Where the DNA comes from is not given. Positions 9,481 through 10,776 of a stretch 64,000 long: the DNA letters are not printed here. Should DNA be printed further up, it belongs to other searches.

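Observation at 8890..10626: PNP/MTA-phosphorylase-family gene followed by a class II aldolase fused to an SCP2 lipid-carrier domain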

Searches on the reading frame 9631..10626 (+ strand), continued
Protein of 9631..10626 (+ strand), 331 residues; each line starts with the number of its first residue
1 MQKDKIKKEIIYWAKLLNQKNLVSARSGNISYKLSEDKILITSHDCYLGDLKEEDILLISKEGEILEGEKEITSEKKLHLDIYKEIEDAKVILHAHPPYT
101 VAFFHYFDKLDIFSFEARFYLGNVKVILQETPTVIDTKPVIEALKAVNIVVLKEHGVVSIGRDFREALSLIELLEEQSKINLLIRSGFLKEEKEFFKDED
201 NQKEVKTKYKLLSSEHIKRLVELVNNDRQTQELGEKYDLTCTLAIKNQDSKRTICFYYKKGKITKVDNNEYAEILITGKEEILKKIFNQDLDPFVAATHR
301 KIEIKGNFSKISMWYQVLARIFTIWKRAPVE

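Call 21: search_protein_families(library=ncbifam, proteins=[L005:8629-9525:+, L005:9529-9984:+, L005:10991-12424:+, L005:6321-7796:+, L005:4810-6324:+, L010:4124-5014:+, L010:5011-5841:+, L010:1762-2544:+, L079:14301-15296:+, L005:12421-14805:+], max_evalue=0.00001)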
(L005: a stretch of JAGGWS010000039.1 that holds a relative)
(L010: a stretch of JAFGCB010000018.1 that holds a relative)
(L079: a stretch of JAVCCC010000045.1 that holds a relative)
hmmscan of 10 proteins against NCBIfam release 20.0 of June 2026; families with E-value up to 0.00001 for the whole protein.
L005:8629-9525:+ (298 aa): 8 families
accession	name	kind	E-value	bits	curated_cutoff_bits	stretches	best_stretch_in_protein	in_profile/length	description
NF004326.0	PRK05720.1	subfamily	2.2e-48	164.9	271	1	132-295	154-334/358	s-methyl-5-thioribose-1-phosphate isomerase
TIGR00512.1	salvage_mtnA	equivalog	2e-44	152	279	1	134-295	153-327/335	S-methyl-5-thioribose-1-phosphate isomerase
TIGR00524.1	eIF-2B_rel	subfamily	1.9e-37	129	185.85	1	97-295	83-295/303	S-methyl-5-thioribose-1-phosphate isomerase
NF004436.0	PRK05772.1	equivalog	3.7e-31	108.7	521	1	154-295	197-343/363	S-methyl-5-thioribose-1-phosphate isomerase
NF004700.0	PRK06036.1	equivalog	2.1e-30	105.9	528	1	157-295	180-322/339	S-methyl-5-thioribose-1-phosphate isomerase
TIGR00511.1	ribulose_e2b2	equivalog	2.3e-21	76.3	314.1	1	96-288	79-273/301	ribose 1,5-bisphosphate isomerase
NF004994.0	PRK06372.1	equivalog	2.3e-12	46.9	249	1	131-243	86-191/253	translation initiation factor IF-2B subunit delta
NF006210.0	PRK08335.1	equivalog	1.7e-11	43.9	339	1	99-261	77-238/275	translation initiation factor IF-2B subunit alpha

L005:9529-9984:+ (151 aa): 0 families

L005:10991-12424:+ (477 aa): 42 families (the best 25 are shown)
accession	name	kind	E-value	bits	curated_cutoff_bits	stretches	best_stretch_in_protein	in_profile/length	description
TIGR01804.1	BADH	equivalog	7.3e-112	374.2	668.6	1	7-460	1-467/467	betaine-aldehyde dehydrogenase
NF010000.0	PRK13473.1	subfamily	6.2e-101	338.4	615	1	5-463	4-471/475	aminobutyraldehyde dehydrogenase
NF009725.0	PRK13252.1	equivalog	3.4e-97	325.9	593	1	2-468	5-483/488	betaine-aldehyde dehydrogenase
TIGR02299.1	HpaE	equivalog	9.1e-96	321.3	638.35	1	5-467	2-479/488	5-carboxymethyl-2-hydroxymuconate semialdehyde dehydrogenase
NF040648.1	lactal_redase_Meth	equivalog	2.9e-90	303.5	650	1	8-464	3-462/463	lactaldehyde dehydrogenase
NF045736.1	PaDhStyDRhodo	equivalog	2e-85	287.2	800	1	5-464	4-477/479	phenylacetaldehyde dehydrogenase StyD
TIGR03216.1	OH_muco_semi_DH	equivalog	3.7e-85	286.4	693.25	1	5-462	2-477/481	2-hydroxymuconic semialdehyde dehydrogenase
NF007497.0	PRK10090.1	equivalog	4.6e-83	279.6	500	1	2-460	5-473/480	aldehyde dehydrogenase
NF050026.1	AcaldDHExaC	equivalog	4.4e-82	276.3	900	1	2-468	14-497/503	acetaldehyde dehydrogenase ExaC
NF045735.1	PaDhStyDPseudo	equivalog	1.8e-80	271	850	1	8-464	7-481/483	phenylacetaldehyde dehydrogenase StyD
TIGR01780.1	SSADH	subfamily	1.2e-79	268.3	646.35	1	21-458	1-446/448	succinate-semialdehyde dehydrogenase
NF006916.0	PRK09407.1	equivalog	2.6e-79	267.2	521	1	13-463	30-491/526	succinic semialdehyde dehydrogenase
TIGR03374.1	ABALDH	equivalog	2.2e-77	260.9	909.3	1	6-463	4-470/472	aminobutyraldehyde dehydrogenase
NF042993.1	AlphKGSA_gudD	equivalog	2.1e-75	254.3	770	1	2-450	2-466/481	alpha-ketoglutaric semialdehyde dehydrogenase GucD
NF007352.0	PRK09847.1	equivalog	2.7e-75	253.8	850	1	3-464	19-491/495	aldehyde dehydrogenase PuuC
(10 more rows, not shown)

L005:6321-7796:+ (491 aa): 17 families
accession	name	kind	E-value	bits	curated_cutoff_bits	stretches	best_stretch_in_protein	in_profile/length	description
TIGR02026.1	BchE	equivalog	5.5e-60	203.6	481.35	1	5-452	2-433/497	magnesium-protoporphyrin IX monomethyl ester anaerobic oxidative cyclase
TIGR03471.1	HpnJ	equivalog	1.1e-43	149.9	577.6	1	90-462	85-448/472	hopanoid biosynthesis associated radical SAM protein HpnJ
NF038361.1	rSAM_Sden_1168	equivalog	1.2e-33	116.5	575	1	4-401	64-470/560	Sden_1168 family B12-binding radical SAM P-methyltransferase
NF050148.1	rSAM_ApyD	equivalog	1.6e-31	109.4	750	1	61-405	68-394/645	RiPP biosynthesis radical SAM protein ApyD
TIGR04479.1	bcpD_PhpK_rSAM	subfamily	1.9e-28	99.1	600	1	133-403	179-430/504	PhpK family radical SAM P-methyltransferase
TIGR04385.1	B12_rSAM_cofa1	equivalog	4.5e-28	98.7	450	1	22-382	17-364/438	B12 lower ligand biosynthesis radical SAM protein BzaD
TIGR04072.2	rSAM_ladder_B12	equivalog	1.7e-23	83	360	1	27-383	20-350/443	lipid biosynthesis B12-binding/radical SAM protein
TIGR04367.1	HpnR_B12_rSAM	equivalog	2.4e-23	82.4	650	1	43-428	38-395/490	hopanoid C-3 methylase HpnR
TIGR03975.1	rSAM_ocin_1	subfamily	1.6e-22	79.8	281.85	1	93-364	148-412/606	RiPP maturation radical SAM C-methyltransferase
TIGR04190.1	B12_SAM_Ta0216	equivalog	3e-16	59.1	500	1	92-357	99-368/554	TIGR04190 family B12-binding domain/radical SAM domain protein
TIGR04014.1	B12_SAM_MJ_0865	equivalog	2.4e-15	56.3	360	1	95-219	60-177/434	methyl-coenzyme M reductase glutamine C-methyltransferase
TIGR04013.1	B12_SAM_MJ_1487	hypoth_equivalog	2.5e-15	56.2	251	1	93-219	60-168/382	TIGR04013 family B12-binding domain/radical SAM domain-containing protein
NF033712.0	B12_rSAM_KedN5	subfamily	2.6e-15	55.7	700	1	88-282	77-266/624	KedN5 family methylcobalamin-dependent radical SAM C-methyltransferase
NF040546.1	rSAM_CUAEP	equivalog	9.3e-14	51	500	1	91-413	66-378/468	CUAEP/CCAEP-tail radical SAM (seleno)protein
TIGR04295.1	B12_rSAM_oligo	hypoth_equivalog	1.8e-13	50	400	1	45-420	43-395/422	TIGR04295 family B12-binding domain-containing radical SAM protein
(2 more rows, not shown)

L005:4810-6324:+ (504 aa): 105 families (the best 25 are shown)
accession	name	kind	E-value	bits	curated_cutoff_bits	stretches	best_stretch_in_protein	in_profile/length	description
NF004837.0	PRK06187.1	subfamily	8.7e-131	436.8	476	1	2-497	9-518/531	long-chain-fatty-acid--CoA ligase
NF006182.0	PRK08316.1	subfamily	7.9e-92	308.4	663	1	10-497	20-513/523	fatty acyl-CoA synthetase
NF052269.1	Staph_lig_FadD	equivalog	7e-87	291.8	650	1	13-500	11-492/499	long-chain-fatty-acid--CoA ligase FadD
NF005676.0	PRK07470.1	equivalog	3.3e-86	290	774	1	1-498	20-526/544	acyl-CoA synthetase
NF006181.0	PRK08314.1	subfamily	5e-86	289.2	705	2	129-497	178-550/563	long-chain-fatty-acid--CoA ligase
NF002966.0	PRK03640.1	equivalog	1.1e-84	284.7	556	1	7-501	8-480/483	o-succinylbenzoate--CoA ligase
NF005307.0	PRK06839.1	equivalog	1.6e-84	284.3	748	1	16-502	17-494/496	o-succinylbenzoate--CoA ligase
NF009233.0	PRK12583.1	subfamily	2e-84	284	832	1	9-497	26-546/558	fatty acid CoA ligase family protein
NF005801.1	PRK07656.1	equivalog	3.1e-83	280.1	657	1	5-497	5-499/500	FadD3 family acyl-CoA ligase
TIGR03098.1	ligase_PEP_1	hypoth_equivalog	1.2e-81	274.7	592.35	1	7-498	6-515/517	acyl-CoA ligase (AMP-forming), exosortase A system-associated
NF005702.0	PRK07514.1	subfamily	2.6e-81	273.5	558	1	12-498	14-497/506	malonyl-CoA synthase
NF005220.0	PRK06710.1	equivalog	3.2e-81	273.1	1116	2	147-497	197-549/563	long-chain-fatty-acid--CoA ligase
NF004797.0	PRK06145.1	equivalog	9.7e-80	268.3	850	1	15-498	16-492/499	acyl-CoA synthetase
NF005947.1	PRK08008.1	equivalog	6.7e-79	265.8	651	1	9-497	15-517/518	crotonobetaine/carnitine-CoA ligase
NF004114.0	PRK05605.1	equivalog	2.5e-78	263.8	766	2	141-495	202-563/575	long-chain-fatty-acid--CoA ligase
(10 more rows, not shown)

L010:4124-5014:+ (296 aa): 0 families

L010:5011-5841:+ (276 aa): 17 families
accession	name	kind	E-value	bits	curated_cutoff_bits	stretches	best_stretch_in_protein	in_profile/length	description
NF006185.0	PRK08320.1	subfamily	3e-52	177.6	363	1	1-272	3-288/292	branched-chain amino acid aminotransferase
TIGR01122.1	ilvE_I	equivalog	5.7e-45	153.7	245.55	1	4-270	1-287/298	branched-chain-amino-acid transaminase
NF009126.0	PRK12479.1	equivalog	2.8e-42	144.9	518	1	3-273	6-290/299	branched-chain-amino-acid transaminase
NF005800.0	PRK07650.1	equivalog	3e-38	131.7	308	1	1-266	1-275/290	aminodeoxychorismate lyase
NF005146.0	PRK06606.1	equivalog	2.6e-35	121.8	279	1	3-270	9-295/307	branched-chain amino acid transaminase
NF005209.0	PRK06680.1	subfamily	9.1e-32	110.1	320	1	3-268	5-282/286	D-amino-acid transaminase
TIGR03461.1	pabC_Proteo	equivalog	8.9e-28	97.2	176.85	1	22-244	16-247/262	aminodeoxychorismate lyase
TIGR01121.1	D_amino_aminoT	equivalog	1.1e-27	97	277.45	1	2-265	1-273/276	D-amino-acid transaminase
NF004761.0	PRK06092.1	equivalog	2.2e-27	95.9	260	1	19-244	15-249/268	aminodeoxychorismate lyase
NF009896.0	PRK13356.1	equivalog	4.1e-22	78.6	262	1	3-266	10-282/287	branched-chain amino acid aminotransferase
NF009066.0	PRK12400.1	equivalog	2.4e-20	73.2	538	1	10-269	17-284/290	D-amino-acid transaminase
NF005888.0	PRK07849.1-3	equivalog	7.1e-19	67.8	273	1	21-247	34-274/298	aminodeoxychorismate lyase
NF005726.0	PRK07544.1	equivalog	1.4e-18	67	396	1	3-269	13-290/295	branched-chain amino acid aminotransferase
NF005886.0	PRK07849.1-1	equivalog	1.2e-13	51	253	1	96-233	134-258/291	aminodeoxychorismate lyase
NF005887.0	PRK07849.1-2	equivalog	2.8e-07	30.2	278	1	130-233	148-256/291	aminodeoxychorismate lyase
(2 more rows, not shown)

L010:1762-2544:+ (260 aa): 221 families (the best 25 are shown)
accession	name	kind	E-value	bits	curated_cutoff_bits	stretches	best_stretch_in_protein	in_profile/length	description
NF005559.1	PRK07231.1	subfamily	7.3e-42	143.6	215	1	3-217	1-227/249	glucose 1-dehydrogenase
NF004825.0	PRK06181.1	equivalog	5e-41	140.7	215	1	1-194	1-193/268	SDR family oxidoreductase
NF005878.0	PRK07825.1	subfamily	3.5e-39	134.8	287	1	2-225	5-223/278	short chain dehydrogenase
NF005594.0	PRK07326.1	equivalog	2e-38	132.3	271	1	2-232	2-229/237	SDR family oxidoreductase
NF005539.0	PRK07201.1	equivalog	3.9e-38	131.6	549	1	3-221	367-586/657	SDR family oxidoreductase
NF005672.0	PRK07454.1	equivalog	5.6e-38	130.5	234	1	7-230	7-232/241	SDR family oxidoreductase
NF006070.0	PRK08213.1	subfamily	3.8e-37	128.2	279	1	3-207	9-217/259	gluconate 5-dehydrogenase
NF005806.0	PRK07666.1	equivalog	6.1e-37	127.2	286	1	1-223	2-225/239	3-ketoacyl-ACP reductase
NF004521.0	PRK05866.1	equivalog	1.3e-36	126.2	368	1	3-220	37-256/294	SDR family oxidoreductase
NF006073.0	PRK08219.1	equivalog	1.9e-36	125.9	218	1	7-232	4-222/227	SDR family oxidoreductase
NF052558.1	MBtsdlDhBudC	equivalog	6.1e-35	121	270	1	5-215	2-219/250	meso-2,3-butanediol dehydrogenase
NF005495.0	PRK07109.1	subfamily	9.3e-35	120.5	264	1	3-225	5-234/334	SDR family oxidoreductase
NF009466.0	PRK12826.1-2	subfamily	1.7e-34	119.4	222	1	7-217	4-224/248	3-oxoacyl-ACP reductase FabG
NF004824.0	PRK06180.1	subfamily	2.6e-34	118.7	298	1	6-215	4-209/279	oxidoreductase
NF004791.0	PRK06138.1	equivalog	1.5e-33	116.1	312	1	3-199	2-196/252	SDR family oxidoreductase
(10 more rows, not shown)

L079:14301-15296:+ (331 aa): 15 families
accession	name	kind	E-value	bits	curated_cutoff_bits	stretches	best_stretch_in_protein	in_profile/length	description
TIGR00745.1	apbA_panE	subfamily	6.6e-42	143.8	141.35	1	3-315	2-303/305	2-dehydropantoate 2-reductase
NF006083.0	PRK08229.1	equivalog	2e-40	138.8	371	1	2-318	4-321/341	2-dehydropantoate 2-reductase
NF005092.1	PRK06522.2-3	equivalog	7.6e-39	133.6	500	1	1-313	1-294/296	2-dehydropantoate 2-reductase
NF005091.0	PRK06522.2-2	equivalog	5.7e-34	117.7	252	1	1-314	2-297/302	2-dehydropantoate 2-reductase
NF005088.0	PRK06522.1-2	subfamily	4.2e-25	88.5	371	1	1-315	1-303/308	2-dehydropantoate 2-reductase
NF005089.0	PRK06522.1-4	subfamily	6.9e-23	81.5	223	2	1-101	1-104/326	2-dehydropantoate 2-reductase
NF009541.0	PRK12921.1-1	equivalog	2.8e-22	79.4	338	1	2-257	7-253/297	oxidoreductase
NF005093.0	PRK06522.2-4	equivalog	2.2e-16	60.1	308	1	1-185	4-190/304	2-dehydropantoate 2-reductase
NF005094.0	PRK06522.2-5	equivalog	4.4e-15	55.8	382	1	1-134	1-137/307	2-dehydropantoate 2-reductase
NF005087.0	PRK06522.1-1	equivalog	1.6e-14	53.7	351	1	1-184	1-180/296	2-dehydropantoate 2-reductase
NF009542.0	PRK12921.1-4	equivalog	2e-14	53.5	288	1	1-240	2-225/286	oxidoreductase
NF004311.0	PRK05708.1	equivalog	2.8e-13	49.4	378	1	3-184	5-188/305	putative 2-dehydropantoate 2-reductase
NF004887.0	PRK06249.1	equivalog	1.3e-12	47.6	360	1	2-221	7-238/316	putative 2-dehydropantoate 2-reductase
NF009543.0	PRK12921.1-5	equivalog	1.7e-10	40.6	339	1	1-126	1-130/305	oxidoreductase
NF005090.0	PRK06522.2-1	equivalog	5.8e-07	29.1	496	1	1-206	3-209/296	2-dehydropantoate 2-reductase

L005:12421-14805:+ (794 aa): 4 families
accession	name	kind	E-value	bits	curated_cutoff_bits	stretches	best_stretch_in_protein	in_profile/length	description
TIGR00921.1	2A067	subfamily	8.7e-61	205.9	351.9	2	24-379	4-345/733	hydrophobe/amphiphile efflux-3 (HAE3) family transporter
TIGR00833.1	actII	subfamily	1.9e-39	135.7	874.7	2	151-496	94-443/910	MMPL family RND transporter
TIGR03480.1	HpnN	hypoth_equivalog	2e-20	72.4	751.85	2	231-431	275-465/862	hopanoid biosynthesis associated RND transporter like protein HpnN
TIGR00918.1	2A060602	subfamily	7.7e-07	27.1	1120.4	0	256-379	434-556/1145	transmembrane receptor Patched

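Call 23: search_solved_structures(query=window:9631-10623:+, max_evalue=0.01, show_alignments=2)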
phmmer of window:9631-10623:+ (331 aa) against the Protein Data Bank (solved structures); distinct sequences matched with E-value up to 0.01: 30.
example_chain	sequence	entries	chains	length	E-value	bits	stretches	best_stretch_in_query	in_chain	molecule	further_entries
6btd_A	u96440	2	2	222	2e-14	56.8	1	5-184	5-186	Fuculose phosphate aldolase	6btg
2irp_A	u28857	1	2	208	1.1e-13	54.4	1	8-116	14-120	Putative aldolase class 2 protein aq_1979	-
4c24_A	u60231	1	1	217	1.2e-12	51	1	4-186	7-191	L-FUCULOSE PHOSPHATE ALDOLASE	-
4c25_A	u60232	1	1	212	1.2e-12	51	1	4-185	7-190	L-FUCULOSE PHOSPHATE ALDOLASE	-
2fk5_A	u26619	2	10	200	2.3e-12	50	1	20-181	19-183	fuculose-1-phosphate aldolase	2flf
6vop_A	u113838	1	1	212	6.6e-09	38.7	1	6-183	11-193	Aldolase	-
6voq_A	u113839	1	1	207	1.2e-08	37.8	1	3-182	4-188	Aldolase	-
2opi_A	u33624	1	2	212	4.6e-08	35.9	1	20-176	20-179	L-fuculose-1-phosphate aldolase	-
4xxf_A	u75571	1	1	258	4.9e-07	32.6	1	54-184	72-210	Fuculose-1-phosphate aldolase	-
1pvt_A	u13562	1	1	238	5.6e-07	32.4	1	38-184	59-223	sugar-phosphate aldolase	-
2z7b_A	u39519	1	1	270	4.7e-05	26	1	5-178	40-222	Mlr6791 protein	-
9ryg_A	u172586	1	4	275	8.9e-05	25.1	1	61-185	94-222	Decarboxylase NovR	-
1dzv_P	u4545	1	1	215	0.0001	25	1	1-176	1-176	L-fuculose phosphate aldolase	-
1dzz_P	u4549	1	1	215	0.0001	25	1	1-176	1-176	L-fuculose phosphate aldolase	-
1dzw_P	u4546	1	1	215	0.00013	24.6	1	1-176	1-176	L-fuculose phosphate aldolase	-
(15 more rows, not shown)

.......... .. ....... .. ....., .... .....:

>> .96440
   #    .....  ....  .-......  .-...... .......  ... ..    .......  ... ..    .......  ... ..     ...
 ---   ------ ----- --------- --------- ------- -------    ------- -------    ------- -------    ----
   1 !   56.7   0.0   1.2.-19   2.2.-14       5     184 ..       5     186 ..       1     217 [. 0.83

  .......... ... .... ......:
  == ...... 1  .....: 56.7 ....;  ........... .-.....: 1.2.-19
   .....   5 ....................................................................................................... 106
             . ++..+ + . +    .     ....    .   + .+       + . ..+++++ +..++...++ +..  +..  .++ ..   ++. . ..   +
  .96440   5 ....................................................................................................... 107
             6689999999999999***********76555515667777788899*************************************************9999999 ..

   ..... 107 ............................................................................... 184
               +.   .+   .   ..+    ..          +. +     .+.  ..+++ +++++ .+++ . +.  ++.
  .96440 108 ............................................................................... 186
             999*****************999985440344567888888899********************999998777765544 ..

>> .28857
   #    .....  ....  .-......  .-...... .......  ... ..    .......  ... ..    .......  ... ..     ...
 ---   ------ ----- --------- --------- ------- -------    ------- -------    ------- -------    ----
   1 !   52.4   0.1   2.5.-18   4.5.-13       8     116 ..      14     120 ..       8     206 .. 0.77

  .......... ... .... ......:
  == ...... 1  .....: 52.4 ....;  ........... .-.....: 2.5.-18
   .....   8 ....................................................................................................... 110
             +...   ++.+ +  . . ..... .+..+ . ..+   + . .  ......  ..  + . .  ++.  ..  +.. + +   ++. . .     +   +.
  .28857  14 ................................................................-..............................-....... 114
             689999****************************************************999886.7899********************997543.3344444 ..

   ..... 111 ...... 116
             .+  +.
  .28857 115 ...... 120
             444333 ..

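Call 33: predict_structure(alignment_id=A1)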
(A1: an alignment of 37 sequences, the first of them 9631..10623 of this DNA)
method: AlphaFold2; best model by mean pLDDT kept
length: 331 residues; sequences in the alignment: 37
mean_pLDDT: 89.5   pTM: 0.74
mean pLDDT of the five models: 89.5, 89.4, 88.7, 88.0, 87.8
residues with pLDDT >= 90: 229; 70-90: 79; 50-70: 11; < 50: 12
segments of 3 or more residues with pLDDT < 50: 189-198
pLDDT, mean of each block of 10 residues (from residue 1): 92 94 83 97 91 96 96 95 95 96 91 81 90 90 95 95 96 95 73 42 69 95 94 91 96 96 95 95 92 84 89 86 90 91
secondary structure, 60 per line:
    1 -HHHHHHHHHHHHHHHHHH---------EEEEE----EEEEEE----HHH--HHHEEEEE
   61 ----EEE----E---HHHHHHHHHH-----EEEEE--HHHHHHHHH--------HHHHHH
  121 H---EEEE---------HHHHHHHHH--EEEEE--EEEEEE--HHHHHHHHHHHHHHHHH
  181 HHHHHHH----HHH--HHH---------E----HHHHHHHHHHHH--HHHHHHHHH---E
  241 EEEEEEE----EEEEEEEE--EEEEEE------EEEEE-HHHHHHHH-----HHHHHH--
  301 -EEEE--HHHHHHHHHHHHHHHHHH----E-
elements in order: H2-19 E29-33 E38-43 E56-60 E65-67 H76-85 E91-95 H98-106 H115-121 E125-128 H138-146 E149-153 E156-161 H164-187 H214-225 H228-236 E240-247 E252-259 E262-267 E274-278 H280-287 H293-298 E302-305 H308-325

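Call 37: fold_search(model_id=the predicted structure, library=pdb)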
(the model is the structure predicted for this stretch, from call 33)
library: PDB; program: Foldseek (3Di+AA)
matches with E <= 10: 374; with E <= 0.001: 112
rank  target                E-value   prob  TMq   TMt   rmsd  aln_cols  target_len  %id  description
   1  2irp_A                2.1e-13  1.00  0.49  0.76   3.5       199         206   28  Crystal structure of the l-fuculose-1-phosphate aldolase (aq_1979) from aquifex aeolicus VF5 (released 2007-10-30)
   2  2fk5_B                2.9e-13  1.00  0.49  0.81   2.2       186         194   28  Crystal structure of l-fuculose-1-phosphate aldolase from Thermus thermophilus HB8 (released 2007-01-04)
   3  4c25                  3.0e-13  1.00  0.52  0.79   2.1       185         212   24  L-fuculose 1-phosphate aldolase (released 2013-12-18)
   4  4c24                  3.4e-13  1.00  0.51  0.78   2.1       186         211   24  L-fuculose 1-phosphate aldolase (released 2013-12-11)
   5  6btg                  4.0e-13  1.00  0.52  0.81   2.2       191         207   25  Crystal structure of deoxyribose-phosphate aldolase bound with DHAP from Bacillus Thuringiensis (released 2018-07-04)
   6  2fk5_A                4.5e-13  1.00  0.49  0.81   2.2       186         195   29  Crystal structure of l-fuculose-1-phosphate aldolase from Thermus thermophilus HB8 (released 2007-01-04)
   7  2opi_B                4.8e-13  1.00  0.51  0.79   1.9       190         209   24  Crystal Structure of L-fuculose-1-phosphate aldolase from Bacteroides thetaiotaomicron (released 2007-02-27)
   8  1jdi_A                4.8e-13  1.00  0.51  0.73   3.2       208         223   19  CRYSTAL STRUCTURE OF L-RIBULOSE-5-PHOSPHATE 4-EPIMERASE (released 2002-01-23)
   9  2opi_A                5.1e-13  1.00  0.51  0.81   2.0       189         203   23  Crystal Structure of L-fuculose-1-phosphate aldolase from Bacteroides thetaiotaomicron (released 2007-02-27)
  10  6btd                  8.6e-13  1.00  0.51  0.82   2.2       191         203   25  Crystal structure of deoxyribose-phosphate aldolase from Bacillus Thuringiensis involved in dispatching the ubiquitous r (released 2018-07-04)
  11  2irp_B                1.1e-12  1.00  0.48  0.75   3.0       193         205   28  Crystal structure of the l-fuculose-1-phosphate aldolase (aq_1979) from aquifex aeolicus VF5 (released 2007-10-30)
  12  2flf_B                1.2e-12  1.00  0.47  0.80   2.2       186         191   28  Crystal structure of l-fuculose-1-phosphate aldolase from Thermus Thermophilus HB8 (released 2007-01-09)
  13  6vop                  1.6e-12  1.00  0.51  0.80   2.4       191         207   22  Crystal structure of YgbL, a putative aldolase/epimerase/decarboxylase from Escherichia coli (released 2020-02-19)
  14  2flf_C                1.8e-12  1.00  0.48  0.80   2.7       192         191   28  Crystal structure of l-fuculose-1-phosphate aldolase from Thermus Thermophilus HB8 (released 2007-01-09)
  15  2z7b                  2.4e-12  1.00  0.51  0.69   2.9       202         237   20  Crystal Structure of Mesorhizobium loti 3-hydroxy-2-methylpyridine-4,5-dicarboxylate decarboxylase (released 2007-11-13)
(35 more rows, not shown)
